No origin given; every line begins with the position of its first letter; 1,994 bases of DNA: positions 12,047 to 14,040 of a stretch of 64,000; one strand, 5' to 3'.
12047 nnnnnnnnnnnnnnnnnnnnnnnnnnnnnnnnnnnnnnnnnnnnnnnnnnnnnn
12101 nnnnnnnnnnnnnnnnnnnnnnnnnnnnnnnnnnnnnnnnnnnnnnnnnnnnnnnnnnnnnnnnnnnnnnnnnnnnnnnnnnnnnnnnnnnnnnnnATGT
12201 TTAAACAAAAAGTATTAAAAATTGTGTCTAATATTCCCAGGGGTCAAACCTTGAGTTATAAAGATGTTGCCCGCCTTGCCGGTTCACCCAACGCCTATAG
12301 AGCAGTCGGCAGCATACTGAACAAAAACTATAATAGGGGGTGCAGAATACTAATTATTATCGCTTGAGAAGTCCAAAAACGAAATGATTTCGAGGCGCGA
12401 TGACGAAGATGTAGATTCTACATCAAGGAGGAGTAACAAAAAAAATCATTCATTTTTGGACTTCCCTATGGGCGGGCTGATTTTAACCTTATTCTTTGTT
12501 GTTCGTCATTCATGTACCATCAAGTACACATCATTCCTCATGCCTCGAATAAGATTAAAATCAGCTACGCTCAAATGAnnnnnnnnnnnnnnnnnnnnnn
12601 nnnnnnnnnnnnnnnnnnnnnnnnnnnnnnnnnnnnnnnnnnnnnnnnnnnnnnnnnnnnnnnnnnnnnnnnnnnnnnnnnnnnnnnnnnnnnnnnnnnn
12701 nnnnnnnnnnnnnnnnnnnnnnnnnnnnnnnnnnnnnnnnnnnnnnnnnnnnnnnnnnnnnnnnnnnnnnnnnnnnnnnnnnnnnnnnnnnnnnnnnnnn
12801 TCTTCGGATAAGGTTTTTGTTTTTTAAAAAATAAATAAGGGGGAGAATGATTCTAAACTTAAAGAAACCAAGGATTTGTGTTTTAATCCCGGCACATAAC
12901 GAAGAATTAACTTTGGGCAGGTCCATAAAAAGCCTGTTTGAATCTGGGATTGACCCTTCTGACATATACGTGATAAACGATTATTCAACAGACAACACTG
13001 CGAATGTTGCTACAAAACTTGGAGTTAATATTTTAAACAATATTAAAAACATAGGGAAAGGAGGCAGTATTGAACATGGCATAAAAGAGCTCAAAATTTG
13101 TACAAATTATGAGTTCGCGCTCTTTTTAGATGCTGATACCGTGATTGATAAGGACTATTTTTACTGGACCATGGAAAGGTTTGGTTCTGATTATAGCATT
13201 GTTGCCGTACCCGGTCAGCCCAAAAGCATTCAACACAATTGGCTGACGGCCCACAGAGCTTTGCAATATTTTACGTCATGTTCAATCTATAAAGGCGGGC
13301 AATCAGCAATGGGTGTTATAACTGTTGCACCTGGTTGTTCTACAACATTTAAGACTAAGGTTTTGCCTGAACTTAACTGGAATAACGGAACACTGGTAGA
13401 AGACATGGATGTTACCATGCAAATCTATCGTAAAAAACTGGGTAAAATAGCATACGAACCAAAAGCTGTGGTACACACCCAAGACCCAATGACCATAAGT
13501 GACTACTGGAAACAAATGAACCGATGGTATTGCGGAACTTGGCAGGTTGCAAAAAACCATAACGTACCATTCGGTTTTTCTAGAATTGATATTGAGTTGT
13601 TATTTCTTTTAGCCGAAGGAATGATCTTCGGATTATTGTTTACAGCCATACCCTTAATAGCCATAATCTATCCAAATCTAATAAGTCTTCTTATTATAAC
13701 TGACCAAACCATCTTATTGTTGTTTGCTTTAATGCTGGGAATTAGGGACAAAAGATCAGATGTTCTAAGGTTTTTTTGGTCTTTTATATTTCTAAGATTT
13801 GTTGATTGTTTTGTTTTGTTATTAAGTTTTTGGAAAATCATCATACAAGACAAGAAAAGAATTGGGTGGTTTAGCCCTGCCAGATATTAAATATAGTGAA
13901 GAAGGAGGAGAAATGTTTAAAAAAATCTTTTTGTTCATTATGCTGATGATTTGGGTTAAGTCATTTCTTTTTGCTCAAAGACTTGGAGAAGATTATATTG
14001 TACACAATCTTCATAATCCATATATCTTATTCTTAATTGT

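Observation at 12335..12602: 268-bp MITE-like element with 26-bp terminal inverted repeats splitting an MGMT/alkyltransferase-like gene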

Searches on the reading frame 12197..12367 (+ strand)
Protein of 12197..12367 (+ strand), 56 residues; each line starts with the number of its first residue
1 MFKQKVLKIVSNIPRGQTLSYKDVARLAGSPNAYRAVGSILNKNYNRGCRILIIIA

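Call 43: find_encoding_contigs(protein=window:12197-12367:+, flank=3000, max_places=10)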
Protein window:12197-12367:+ (56 aa): no gene with exactly this product is on record in the collection.

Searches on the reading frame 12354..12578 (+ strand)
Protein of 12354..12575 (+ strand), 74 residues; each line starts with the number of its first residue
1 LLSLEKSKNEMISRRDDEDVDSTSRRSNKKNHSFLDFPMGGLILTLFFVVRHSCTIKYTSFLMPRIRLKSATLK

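Call 42: find_encoding_contigs(protein=window:12384-12578:+, flank=3000, max_places=10)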
Protein window:12384-12578:+ (64 aa): no gene with exactly this product is on record in the collection.

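Call 69: search_protein_representatives(protein=window:12354-12575:+)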
Query: 74 residues. Proteins with E-value up to 0.001 (for the whole library): 7; up to 1e-10: 1; up to 1e-30: 0. The best 7 are listed.
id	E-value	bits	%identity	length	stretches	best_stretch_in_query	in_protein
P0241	2.0e-30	119.3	81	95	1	2-74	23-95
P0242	2.2e-09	52.9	56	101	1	4-65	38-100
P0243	4.5e-06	42.5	49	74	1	4-64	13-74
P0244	3.3e-05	39.7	61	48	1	13-53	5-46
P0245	4.5e-05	39.3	47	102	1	2-74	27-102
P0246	7.7e-05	38.6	51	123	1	4-56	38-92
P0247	1.3e-04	37.8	46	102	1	4-64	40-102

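Call 71: find_encoding_contigs(protein=P0241, flank=5000, max_places=10)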
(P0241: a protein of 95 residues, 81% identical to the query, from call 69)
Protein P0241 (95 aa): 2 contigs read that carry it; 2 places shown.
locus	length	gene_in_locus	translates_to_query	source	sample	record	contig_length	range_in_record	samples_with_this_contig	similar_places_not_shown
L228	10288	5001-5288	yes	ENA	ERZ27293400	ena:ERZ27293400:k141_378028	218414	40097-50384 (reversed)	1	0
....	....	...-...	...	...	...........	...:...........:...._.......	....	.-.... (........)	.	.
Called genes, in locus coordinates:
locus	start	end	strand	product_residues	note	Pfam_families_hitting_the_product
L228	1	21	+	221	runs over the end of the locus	-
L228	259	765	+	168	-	PF00886:Ribosomal_S16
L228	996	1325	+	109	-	PF13083:KH_KhpA-B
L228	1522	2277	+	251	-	PF01746:tRNA_m1G_MT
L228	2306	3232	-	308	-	PF02163:Peptidase_M50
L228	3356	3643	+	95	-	-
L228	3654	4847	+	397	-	-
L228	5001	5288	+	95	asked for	-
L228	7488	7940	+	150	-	PF00588:SpoU_methylase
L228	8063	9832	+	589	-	-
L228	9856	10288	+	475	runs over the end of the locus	PF02366:PMT, PF16192:PMT_4TMC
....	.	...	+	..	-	?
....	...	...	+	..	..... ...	-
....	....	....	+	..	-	-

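Call 74: list_cluster_members(proteins=[P0241, P0242, P0243, P0244, P0245, P0246, P0247])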
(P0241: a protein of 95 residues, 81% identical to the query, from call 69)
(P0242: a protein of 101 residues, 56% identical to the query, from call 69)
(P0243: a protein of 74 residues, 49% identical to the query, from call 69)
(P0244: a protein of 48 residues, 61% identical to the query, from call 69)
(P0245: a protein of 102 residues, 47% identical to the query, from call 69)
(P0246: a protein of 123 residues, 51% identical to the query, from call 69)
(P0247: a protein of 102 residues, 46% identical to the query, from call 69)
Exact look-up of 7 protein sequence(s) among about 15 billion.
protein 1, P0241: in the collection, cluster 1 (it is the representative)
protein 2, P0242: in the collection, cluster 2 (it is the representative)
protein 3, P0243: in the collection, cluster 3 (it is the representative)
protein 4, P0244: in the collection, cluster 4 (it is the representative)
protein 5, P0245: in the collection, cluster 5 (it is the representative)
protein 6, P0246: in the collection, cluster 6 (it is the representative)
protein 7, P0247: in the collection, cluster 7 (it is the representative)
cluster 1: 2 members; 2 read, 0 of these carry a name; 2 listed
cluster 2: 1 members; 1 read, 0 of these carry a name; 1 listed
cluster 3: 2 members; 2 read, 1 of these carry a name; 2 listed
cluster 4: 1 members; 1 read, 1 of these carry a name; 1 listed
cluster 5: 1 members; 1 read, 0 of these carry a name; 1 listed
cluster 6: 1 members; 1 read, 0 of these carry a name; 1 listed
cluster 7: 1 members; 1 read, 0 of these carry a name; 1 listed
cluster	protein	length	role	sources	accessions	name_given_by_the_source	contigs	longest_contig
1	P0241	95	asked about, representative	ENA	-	-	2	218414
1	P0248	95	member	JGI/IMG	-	-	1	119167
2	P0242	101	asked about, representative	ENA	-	-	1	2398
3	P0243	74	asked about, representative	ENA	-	-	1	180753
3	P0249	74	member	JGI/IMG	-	hypothetical protein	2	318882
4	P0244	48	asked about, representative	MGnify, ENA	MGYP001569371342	CR=1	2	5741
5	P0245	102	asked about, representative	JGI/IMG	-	-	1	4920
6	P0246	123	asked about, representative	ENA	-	-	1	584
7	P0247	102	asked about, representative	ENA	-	-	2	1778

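Call 75: find_encoding_contigs(protein=P0249, flank=6000, max_places=10)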
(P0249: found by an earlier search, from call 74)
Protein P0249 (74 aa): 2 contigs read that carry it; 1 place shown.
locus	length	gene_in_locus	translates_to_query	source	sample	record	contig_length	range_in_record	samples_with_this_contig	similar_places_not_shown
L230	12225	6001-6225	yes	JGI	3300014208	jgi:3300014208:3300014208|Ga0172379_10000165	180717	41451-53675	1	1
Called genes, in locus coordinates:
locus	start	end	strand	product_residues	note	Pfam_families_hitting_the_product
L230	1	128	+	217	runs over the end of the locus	-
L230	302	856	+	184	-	PF04011:LemA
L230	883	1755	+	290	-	-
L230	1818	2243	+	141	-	-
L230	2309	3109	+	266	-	-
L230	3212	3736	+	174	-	-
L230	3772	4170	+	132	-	-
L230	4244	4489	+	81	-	-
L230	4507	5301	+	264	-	PF01442:Apolipoprotein (weak)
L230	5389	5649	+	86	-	-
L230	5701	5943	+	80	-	-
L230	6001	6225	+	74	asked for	-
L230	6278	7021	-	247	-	PF01978:TrmB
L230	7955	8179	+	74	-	-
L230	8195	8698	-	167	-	-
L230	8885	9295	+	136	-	-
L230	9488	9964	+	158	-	PF00383:dCMP_cyt_deam_1, PF14437:MafB19-deam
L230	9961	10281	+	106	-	PF01588:tRNA_bind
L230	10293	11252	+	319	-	PF18920:DUF5671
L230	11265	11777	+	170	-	PF00254:FKBP_C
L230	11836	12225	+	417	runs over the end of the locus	PF00232:Glyco_hydro_1, PF00331:Glyco_hydro_10 (faint), PF02449:Glyco_hydro_42 (faint), PF00232:Glyco_hydro_1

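Call 107: search_protein_families(library=pfam, proteins=[L228:3356-3643:+, L228:3654-4847:+, L228:8063-9832:+], max_evalue=0.001)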
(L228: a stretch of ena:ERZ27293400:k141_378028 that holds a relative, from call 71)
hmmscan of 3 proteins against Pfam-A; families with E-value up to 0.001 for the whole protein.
L228:3356-3643:+ (95 aa): 0 families

L228:3654-4847:+ (397 aa): 0 families

L228:8063-9832:+ (589 aa): 0 families

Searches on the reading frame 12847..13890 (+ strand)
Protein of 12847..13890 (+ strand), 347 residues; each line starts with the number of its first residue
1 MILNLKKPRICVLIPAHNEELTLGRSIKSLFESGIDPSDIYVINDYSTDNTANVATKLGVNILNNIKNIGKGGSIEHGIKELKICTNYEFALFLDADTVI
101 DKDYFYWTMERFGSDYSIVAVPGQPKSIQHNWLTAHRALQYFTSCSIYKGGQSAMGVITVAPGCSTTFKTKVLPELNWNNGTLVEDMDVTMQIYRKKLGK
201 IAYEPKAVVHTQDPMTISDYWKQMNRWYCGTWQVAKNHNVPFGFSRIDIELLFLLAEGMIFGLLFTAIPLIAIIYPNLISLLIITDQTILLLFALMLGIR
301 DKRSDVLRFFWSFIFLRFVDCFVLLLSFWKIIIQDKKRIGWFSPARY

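Call 13: search_protein_families(library=pfam, proteins=[window:12847-13890:+], max_evalue=0.01)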
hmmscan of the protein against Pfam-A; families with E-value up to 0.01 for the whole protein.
window:12847-13890:+ (347 aa): 4 families
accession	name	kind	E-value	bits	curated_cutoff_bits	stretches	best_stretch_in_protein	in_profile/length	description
PF13641.12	Glyco_tranf_2_3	-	2.4e-21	77.2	27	1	8-230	1-230/230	Glycosyltransferase like family 2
PF00535.33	Glycos_transf_2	-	3.2e-20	73.2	23.3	1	11-173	1-164/168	Glycosyl transferase family 2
PF13632.12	Glyco_trans_2_3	-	2.5e-17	63.8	27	1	92-295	3-190/198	Glycosyl transferase family group 2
PF03142.21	Chitin_synth_2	-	6.4e-08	32.1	27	1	85-172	199-288/527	Chitin synthase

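Call 16: find_encoding_contigs(protein=window:12847-13890:+, flank=3000, max_places=10)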
Protein window:12847-13890:+ (347 aa): 4 contigs read that carry it; 4 places shown.
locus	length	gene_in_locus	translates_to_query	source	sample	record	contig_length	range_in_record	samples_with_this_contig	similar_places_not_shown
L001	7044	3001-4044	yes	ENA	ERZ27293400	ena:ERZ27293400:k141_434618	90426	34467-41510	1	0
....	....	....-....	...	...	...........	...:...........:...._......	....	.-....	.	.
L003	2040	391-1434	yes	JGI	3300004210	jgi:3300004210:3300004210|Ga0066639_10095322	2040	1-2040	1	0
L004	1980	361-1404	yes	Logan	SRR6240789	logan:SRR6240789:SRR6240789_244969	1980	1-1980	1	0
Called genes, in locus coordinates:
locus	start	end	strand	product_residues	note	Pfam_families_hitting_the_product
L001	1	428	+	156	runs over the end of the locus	PF07963:N_methyl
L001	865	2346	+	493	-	PF00041:fn3 (faint), PF16656:Pur_ac_phosph_N (faint)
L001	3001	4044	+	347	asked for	PF00535:Glycos_transf_2, PF13641:Glyco_tranf_2_3, PF03142:Chitin_synth_2, PF13632:Glyco_trans_2_3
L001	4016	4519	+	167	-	-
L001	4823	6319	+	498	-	PF01476:LysM (weak)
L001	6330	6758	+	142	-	-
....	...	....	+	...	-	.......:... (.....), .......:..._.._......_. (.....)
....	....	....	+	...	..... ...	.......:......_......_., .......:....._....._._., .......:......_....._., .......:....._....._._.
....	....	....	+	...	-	?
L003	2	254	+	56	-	?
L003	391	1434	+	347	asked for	PF00535:Glycos_transf_2, PF13641:Glyco_tranf_2_3, PF03142:Chitin_synth_2, PF13632:Glyco_trans_2_3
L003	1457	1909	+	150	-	-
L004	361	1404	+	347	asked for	PF00535:Glycos_transf_2, PF13641:Glyco_tranf_2_3, PF03142:Chitin_synth_2, PF13632:Glyco_trans_2_3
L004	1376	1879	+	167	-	-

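Call 33: find_homologous_proteins(query=window:12847-13890:+, max_evalue=1e-30)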
Query window:12847-13890:+ (347 aa): 277 proteins with E <= 1e-30 among 4290 candidates; the best 120 are listed.
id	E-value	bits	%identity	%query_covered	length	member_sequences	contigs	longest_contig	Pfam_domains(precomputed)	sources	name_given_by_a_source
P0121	6.9e-236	800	100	100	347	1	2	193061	PF13632.13,PF13641.13,PF03142.22,PF00535.33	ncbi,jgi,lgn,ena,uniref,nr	ncbi:MAG: hypothetical protein COV29_03855 [Candidatus Yanofskybacteria bacterium CG10_big_fil_rev_8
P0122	4.5e-125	436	100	56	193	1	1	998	PF13632.13,PF13641.13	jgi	-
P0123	2.5e-107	377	42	98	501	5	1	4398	PF13632.13,PF13641.13,PF03142.22,PF00535.33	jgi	jgi:cellulose synthase/poly-beta-1,6-N-acetylglucosamine synthase-like glycosyltransferase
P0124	1.1e-103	365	48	97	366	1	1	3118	PF13632.13,PF13641.13,PF03142.22,PF00535.33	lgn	-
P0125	2.9e-102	361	48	97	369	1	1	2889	PF13632.13,PF13641.13,PF03142.22,PF01644.24,PF00535.33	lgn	-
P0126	3.9e-102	360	43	98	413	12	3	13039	PF13632.13,PF13641.13,PF03142.22,PF00535.33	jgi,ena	jgi:cellulose synthase/poly-beta-1,6-N-acetylglucosamine synthase-like glycosyltransferase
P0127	1.3e-100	355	45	97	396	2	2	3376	PF13632.13,PF13641.13,PF03142.22,PF00535.33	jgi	jgi:cellulose synthase/poly-beta-1,6-N-acetylglucosamine synthase-like glycosyltransferase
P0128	1.9e-100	355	46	98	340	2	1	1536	PF13632.13,PF13641.13,PF03142.22,PF01644.24,PF00535.33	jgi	-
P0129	6.0e-100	353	45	99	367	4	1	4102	PF13632.13,PF13506.14,PF13641.13,PF03142.22,PF01644.24,PF00535.33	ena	-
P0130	6.9e-100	353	47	97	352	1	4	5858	PF13632.13,PF13641.13,PF03142.22,PF01644.24,PF00535.33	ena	-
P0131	7.5e-100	353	47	97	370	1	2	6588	PF13632.13,PF13506.14,PF13641.13,PF03142.22,PF00535.33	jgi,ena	jgi:cellulose synthase/poly-beta-1,6-N-acetylglucosamine synthase-like glycosyltransferase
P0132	9.6e-100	352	46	98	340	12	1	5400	PF13632.13,PF13641.13,PF03142.22,PF01644.24,PF00535.33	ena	-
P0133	1.6e-99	352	47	98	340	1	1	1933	PF13632.13,PF13641.13,PF03142.22,PF01644.24,PF00535.33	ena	-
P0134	5.1e-99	350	46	98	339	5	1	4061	PF13632.13,PF13506.14,PF13641.13,PF03142.22,PF00535.33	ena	-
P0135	1.2e-98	349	46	97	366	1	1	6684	PF13632.13,PF13506.14,PF13641.13,PF03142.22,PF01644.24,PF00535.33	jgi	jgi:cellulose synthase/poly-beta-1,6-N-acetylglucosamine synthase-like glycosyltransferase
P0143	2.0e-97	345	46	98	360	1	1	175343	PF13632.13,PF13641.13,PF03142.22,PF00535.33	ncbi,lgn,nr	ncbi:MAG: glycosyltransferase family 2 protein [bacterium]|nr:glycosyltransferase family 2 protein [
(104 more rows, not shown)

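Call 61: find_encoding_contigs(protein=P0143, flank=10000, max_places=6)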
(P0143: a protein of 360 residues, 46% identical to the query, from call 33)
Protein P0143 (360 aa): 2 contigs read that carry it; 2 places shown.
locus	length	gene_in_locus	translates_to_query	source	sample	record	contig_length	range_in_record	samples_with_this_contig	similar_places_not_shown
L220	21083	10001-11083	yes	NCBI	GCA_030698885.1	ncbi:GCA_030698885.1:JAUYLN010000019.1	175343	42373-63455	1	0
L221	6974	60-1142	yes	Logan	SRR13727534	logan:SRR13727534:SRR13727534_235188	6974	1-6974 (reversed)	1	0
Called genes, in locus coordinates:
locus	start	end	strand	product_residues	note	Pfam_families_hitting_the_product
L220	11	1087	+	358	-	PF00482:T2SSF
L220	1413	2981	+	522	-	PF02369:Big_1 (faint), PF13620:CarboxypepD_reg (weak), PF13715:CarbopepD_reg_2 (faint)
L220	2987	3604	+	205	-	-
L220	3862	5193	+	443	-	-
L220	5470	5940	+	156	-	PF07963:N_methyl (weak)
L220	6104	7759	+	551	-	PF16656:Pur_ac_phosph_N (faint), PF00041:fn3 (faint)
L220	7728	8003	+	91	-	PF01035:DNA_binding_1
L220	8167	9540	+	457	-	-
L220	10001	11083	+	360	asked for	PF13641:Glyco_tranf_2_3, PF00535:Glycos_transf_2, PF03142:Chitin_synth_2, PF13632:Glyco_trans_2_3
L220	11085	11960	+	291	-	-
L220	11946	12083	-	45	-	-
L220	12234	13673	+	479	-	PF01476:LysM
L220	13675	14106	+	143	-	-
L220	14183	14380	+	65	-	PF18893:DUF5652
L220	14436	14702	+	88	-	-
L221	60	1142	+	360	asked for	PF13641:Glyco_tranf_2_3, PF00535:Glycos_transf_2, PF03142:Chitin_synth_2, PF13632:Glyco_trans_2_3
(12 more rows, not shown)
